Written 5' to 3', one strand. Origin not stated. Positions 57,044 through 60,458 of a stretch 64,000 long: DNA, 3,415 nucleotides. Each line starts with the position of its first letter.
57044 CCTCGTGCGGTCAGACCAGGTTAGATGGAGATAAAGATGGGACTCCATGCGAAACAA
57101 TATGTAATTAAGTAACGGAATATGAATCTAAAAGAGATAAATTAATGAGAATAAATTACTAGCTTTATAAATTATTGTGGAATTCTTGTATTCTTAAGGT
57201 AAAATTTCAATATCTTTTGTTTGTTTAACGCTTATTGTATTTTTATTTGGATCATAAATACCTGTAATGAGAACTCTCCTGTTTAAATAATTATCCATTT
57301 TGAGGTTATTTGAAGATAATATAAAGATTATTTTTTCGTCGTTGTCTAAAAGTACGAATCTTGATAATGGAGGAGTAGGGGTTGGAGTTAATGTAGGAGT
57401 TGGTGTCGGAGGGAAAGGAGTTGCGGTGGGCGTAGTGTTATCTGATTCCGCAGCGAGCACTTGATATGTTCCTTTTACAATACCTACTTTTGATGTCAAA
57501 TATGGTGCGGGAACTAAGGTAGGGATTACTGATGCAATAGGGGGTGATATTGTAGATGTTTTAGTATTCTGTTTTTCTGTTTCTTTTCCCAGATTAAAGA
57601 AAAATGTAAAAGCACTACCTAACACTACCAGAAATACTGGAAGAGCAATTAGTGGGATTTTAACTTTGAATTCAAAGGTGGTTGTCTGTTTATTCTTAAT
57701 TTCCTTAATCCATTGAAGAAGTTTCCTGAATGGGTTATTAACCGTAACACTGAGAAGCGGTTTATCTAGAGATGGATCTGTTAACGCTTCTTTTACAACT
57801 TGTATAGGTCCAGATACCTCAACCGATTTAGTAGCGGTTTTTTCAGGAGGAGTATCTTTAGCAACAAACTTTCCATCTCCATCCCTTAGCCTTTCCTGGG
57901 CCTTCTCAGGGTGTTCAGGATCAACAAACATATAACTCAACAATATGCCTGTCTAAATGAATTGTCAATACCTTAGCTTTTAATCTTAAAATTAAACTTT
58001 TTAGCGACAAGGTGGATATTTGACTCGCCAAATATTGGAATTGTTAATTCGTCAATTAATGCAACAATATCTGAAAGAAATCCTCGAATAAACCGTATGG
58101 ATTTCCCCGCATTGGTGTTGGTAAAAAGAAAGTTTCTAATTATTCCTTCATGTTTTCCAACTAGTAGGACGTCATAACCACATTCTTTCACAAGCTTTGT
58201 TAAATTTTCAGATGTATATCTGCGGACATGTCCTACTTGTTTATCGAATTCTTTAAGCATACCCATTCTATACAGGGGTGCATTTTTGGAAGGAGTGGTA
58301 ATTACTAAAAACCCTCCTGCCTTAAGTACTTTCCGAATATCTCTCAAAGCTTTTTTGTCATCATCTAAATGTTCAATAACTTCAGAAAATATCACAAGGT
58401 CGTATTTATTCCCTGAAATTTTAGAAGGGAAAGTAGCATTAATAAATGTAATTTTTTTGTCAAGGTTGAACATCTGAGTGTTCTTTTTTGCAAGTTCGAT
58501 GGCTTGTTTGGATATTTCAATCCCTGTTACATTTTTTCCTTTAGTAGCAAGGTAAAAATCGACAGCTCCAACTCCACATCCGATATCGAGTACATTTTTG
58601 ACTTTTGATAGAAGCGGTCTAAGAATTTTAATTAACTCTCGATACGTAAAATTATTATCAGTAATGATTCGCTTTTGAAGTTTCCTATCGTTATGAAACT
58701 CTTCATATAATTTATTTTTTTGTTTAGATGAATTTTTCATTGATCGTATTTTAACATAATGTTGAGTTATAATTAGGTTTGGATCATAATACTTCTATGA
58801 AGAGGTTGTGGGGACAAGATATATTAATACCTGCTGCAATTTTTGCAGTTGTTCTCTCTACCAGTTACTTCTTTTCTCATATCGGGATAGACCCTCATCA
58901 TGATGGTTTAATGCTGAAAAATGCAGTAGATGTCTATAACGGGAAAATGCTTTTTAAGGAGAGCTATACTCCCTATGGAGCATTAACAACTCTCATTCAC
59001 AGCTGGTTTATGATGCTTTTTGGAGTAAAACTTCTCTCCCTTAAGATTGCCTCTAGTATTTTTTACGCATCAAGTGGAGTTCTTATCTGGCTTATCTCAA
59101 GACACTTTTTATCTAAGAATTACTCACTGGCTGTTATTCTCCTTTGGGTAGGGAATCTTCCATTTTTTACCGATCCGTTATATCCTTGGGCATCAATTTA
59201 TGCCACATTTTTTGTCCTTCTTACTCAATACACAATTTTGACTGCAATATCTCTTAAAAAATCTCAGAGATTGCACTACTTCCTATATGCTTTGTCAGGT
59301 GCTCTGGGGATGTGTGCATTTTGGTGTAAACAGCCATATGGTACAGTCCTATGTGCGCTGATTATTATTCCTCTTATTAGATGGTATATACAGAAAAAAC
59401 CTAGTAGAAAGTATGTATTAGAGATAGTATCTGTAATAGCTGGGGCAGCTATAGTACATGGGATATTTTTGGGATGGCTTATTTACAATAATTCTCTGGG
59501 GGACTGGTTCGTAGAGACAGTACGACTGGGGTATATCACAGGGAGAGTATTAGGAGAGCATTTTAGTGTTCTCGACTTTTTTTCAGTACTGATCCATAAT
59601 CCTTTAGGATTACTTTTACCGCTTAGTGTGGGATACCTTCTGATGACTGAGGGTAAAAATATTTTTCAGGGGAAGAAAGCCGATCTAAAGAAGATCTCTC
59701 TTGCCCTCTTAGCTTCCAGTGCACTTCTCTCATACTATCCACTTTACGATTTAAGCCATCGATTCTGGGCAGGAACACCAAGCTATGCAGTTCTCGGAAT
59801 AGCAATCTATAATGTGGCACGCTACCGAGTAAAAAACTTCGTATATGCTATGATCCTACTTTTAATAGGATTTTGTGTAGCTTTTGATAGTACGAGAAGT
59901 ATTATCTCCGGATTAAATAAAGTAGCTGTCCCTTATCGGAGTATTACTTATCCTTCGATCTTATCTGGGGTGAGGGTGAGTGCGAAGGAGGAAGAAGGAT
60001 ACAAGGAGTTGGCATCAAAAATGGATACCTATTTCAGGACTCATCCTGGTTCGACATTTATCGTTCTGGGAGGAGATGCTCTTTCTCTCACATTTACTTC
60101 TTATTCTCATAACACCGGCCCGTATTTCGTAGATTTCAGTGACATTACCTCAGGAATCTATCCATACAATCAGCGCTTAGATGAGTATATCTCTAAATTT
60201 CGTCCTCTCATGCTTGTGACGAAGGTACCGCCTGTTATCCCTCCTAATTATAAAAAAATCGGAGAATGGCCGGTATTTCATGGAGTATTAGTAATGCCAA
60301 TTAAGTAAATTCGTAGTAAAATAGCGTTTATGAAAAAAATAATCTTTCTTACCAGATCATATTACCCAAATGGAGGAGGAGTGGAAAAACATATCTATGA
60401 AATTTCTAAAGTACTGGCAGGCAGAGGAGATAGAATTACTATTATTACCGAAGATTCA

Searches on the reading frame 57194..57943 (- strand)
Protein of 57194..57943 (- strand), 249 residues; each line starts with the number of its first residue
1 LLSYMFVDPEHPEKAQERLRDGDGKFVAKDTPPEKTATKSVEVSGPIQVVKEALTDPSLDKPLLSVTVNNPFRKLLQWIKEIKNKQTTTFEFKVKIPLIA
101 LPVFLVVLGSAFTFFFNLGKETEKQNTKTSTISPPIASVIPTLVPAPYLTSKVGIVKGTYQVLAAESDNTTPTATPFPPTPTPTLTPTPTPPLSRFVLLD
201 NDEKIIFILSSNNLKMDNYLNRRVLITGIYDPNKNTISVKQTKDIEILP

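Call 14: search_protein_families(library=pfam, proteins=[window:57194-57943:-], max_evalue=0.01)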
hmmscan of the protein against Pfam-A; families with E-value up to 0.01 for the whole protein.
window:57194-57943:- (249 aa): 0 families

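Call 59: find_homologous_proteins(query=window:57194-57940:-, max_evalue=0.001)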
Query window:57194-57940:- (248 aa): 40 proteins with E <= 0.001 among 8000 candidates.
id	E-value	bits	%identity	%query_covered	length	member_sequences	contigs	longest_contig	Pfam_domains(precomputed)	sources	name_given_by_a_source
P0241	1.6e-152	524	100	99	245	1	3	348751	-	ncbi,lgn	-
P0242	3.7e-133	461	87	99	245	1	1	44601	-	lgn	-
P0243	6.1e-127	440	82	99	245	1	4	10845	-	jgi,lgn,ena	jgi:hypothetical protein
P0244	1.8e-85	305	60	96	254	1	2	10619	-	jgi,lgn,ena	-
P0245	3.3e-84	300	60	99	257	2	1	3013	-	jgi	-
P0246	7.4e-84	299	59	99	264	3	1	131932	-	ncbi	-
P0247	1.5e-83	298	60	99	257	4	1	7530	-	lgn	-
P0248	2.9e-83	297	57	99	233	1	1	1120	-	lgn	-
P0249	3.6e-83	297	58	99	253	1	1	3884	-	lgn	-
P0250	2.6e-80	288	59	94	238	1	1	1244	-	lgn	-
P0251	6.2e-79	283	58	94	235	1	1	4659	-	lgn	-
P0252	1.7e-78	282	67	82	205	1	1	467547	-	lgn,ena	-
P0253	8.0e-71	257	51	99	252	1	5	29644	-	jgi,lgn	jgi:hypothetical protein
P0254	1.4e-69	253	52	94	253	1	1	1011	-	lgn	-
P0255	2.2e-67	245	52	94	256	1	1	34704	-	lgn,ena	-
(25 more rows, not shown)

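Call 62: find_encoding_contigs(protein=P0241, flank=1000, max_places=3)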
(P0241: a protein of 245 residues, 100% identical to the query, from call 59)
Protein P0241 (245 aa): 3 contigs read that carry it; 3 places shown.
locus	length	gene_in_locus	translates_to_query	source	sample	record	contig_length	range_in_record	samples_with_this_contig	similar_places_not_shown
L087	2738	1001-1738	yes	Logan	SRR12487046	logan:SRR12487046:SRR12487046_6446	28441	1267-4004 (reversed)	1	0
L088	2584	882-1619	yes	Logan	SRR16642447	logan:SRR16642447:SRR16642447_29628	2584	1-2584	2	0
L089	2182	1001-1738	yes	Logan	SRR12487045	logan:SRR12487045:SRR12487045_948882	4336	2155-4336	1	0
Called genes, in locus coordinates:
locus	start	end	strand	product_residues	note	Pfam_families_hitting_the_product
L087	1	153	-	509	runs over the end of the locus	-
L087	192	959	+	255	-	PF01209:Ubie_methyltran, PF05401:NodS, PF13489:Methyltransf_23, PF02353:CMAS, PF05175:MTS, PF13847:Methyltransf_31, PF08241:Methyltransf_11, PF08242:Methyltransf_12, +9 more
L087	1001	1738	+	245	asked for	-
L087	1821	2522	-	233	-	PF00565:SNase, PF05901:Excalibur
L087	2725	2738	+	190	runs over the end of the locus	PF10502:Peptidase_S26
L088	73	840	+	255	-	PF03848:TehB, PF01209:Ubie_methyltran, PF05401:NodS, PF13489:Methyltransf_23, PF02353:CMAS, PF05175:MTS, PF09445:Methyltransf_15, PF13847:Methyltransf_31, +10 more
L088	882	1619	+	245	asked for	-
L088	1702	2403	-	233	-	PF00565:SNase, PF05901:Excalibur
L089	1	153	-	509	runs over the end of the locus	-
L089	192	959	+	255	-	PF01209:Ubie_methyltran, PF05401:NodS, PF13489:Methyltransf_23, PF02353:CMAS, PF05175:MTS, PF13847:Methyltransf_31, PF08241:Methyltransf_11, PF08242:Methyltransf_12, +9 more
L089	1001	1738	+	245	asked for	-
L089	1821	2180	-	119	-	?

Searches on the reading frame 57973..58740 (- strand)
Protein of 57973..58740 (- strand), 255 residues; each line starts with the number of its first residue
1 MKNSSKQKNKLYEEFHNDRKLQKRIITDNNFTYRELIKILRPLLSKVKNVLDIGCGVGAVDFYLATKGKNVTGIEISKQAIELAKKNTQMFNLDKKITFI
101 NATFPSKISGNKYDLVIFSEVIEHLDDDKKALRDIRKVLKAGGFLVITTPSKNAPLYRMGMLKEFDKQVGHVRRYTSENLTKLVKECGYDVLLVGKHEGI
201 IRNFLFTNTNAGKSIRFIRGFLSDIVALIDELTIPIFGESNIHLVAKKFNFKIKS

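Call 14: search_protein_families(library=pfam, proteins=[window:57973-58740:-], max_evalue=0.01)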
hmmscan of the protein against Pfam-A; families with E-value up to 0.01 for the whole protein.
window:57973-58740:- (255 aa): 30 families (the best 25 are shown)
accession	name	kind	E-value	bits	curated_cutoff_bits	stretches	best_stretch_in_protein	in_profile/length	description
PF13489.12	Methyltransf_23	-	1.5e-24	87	27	1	34-192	10-162/164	Methyltransferase domain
PF13847.12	Methyltransf_31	-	2.3e-21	76.4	27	1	46-184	3-141/145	Methyltransferase domain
PF08241.18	Methyltransf_11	-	1.8e-20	73.8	21.2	1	51-147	1-95/95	Methyltransferase domain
PF08242.18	Methyltransf_12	-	2.6e-18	67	30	1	51-145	1-98/98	Methyltransferase domain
PF13649.12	Methyltransf_25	-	2.2e-17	64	27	1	50-143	1-97/97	Methyltransferase domain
PF05175.20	MTS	-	1.1e-10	41.9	23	1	46-147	31-138/170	Methyltransferase small domain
PF05401.17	NodS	-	2.4e-08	34.5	24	1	45-150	42-147/201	Nodulation protein S (NodS)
PF01209.24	Ubie_methyltran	-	3e-08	33.7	20.1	1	47-153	48-157/233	ubiE/COQ5 methyltransferase family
PF02353.26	CMAS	-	3.6e-08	33.5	27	1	45-149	61-166/273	Mycolic acid cyclopropane synthetase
PF03848.20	TehB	-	2e-07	31.1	20.4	1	36-149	25-134/193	Tellurite resistance protein TehB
PF09445.16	Methyltransf_15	-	2.2e-07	31.1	22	1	48-113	2-67/165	RNA cap guanine-N2 methyltransferase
PF06325.19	PrmA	-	9.3e-07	29.1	22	1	37-130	152-247/296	Ribosomal protein L11 methyltransferase (PrmA)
PF00398.26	RrnaAD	-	7.7e-06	25.6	24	1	6-102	3-83/263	Ribosomal RNA adenine dimethylase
PF05891.18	Methyltransf_PK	-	1.2e-05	25.4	27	1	36-200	45-205/218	AdoMet dependent proline di-methyltransferase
PF03141.22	Methyltransf_29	-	1.7e-05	24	23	1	45-167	116-224/506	Putative S-adenosyl-L-methionine-dependent methyltransferase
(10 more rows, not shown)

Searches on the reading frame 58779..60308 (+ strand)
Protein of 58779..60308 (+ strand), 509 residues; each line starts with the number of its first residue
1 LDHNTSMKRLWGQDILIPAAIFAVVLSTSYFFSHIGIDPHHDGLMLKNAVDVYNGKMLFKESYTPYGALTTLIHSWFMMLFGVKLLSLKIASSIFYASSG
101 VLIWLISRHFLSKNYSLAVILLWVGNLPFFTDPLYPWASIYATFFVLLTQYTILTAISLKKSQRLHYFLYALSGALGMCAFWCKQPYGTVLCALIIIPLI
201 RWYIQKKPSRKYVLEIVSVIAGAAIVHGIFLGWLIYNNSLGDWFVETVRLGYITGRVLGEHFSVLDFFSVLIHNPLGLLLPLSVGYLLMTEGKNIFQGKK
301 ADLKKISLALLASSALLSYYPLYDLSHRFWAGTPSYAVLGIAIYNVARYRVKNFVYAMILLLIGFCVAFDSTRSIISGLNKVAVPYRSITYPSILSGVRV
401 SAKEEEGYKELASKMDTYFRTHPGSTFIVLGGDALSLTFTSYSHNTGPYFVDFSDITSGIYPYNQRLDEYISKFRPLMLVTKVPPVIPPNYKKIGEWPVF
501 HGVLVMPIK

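Call 14: search_protein_families(library=pfam, proteins=[window:58779-60308:+], max_evalue=0.01)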
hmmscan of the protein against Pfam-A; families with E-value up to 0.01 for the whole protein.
window:58779-60308:+ (509 aa): 1 family
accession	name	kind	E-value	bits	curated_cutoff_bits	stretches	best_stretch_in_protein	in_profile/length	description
PF13231.12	PMT_2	-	0.00068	20.3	26.1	1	73-212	9-145/160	Dolichyl-phosphate-mannose-protein mannosyltransferase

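Call 43: search_protein_families(library=pfam, proteins=[window:58779-60308:+], max_evalue=10)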
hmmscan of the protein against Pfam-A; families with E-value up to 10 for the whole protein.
window:58779-60308:+ (509 aa): 1 family
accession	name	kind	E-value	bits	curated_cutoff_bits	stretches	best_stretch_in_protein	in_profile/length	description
PF13231.12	PMT_2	-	0.00068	20.3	26.1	1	73-212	9-145/160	Dolichyl-phosphate-mannose-protein mannosyltransferase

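Call 66: search_protein_families(library=ncbifam, proteins=[window:58779-60308:+], max_evalue=0.00001)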
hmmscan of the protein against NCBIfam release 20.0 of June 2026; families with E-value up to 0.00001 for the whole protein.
window:58779-60308:+ (509 aa): 0 families
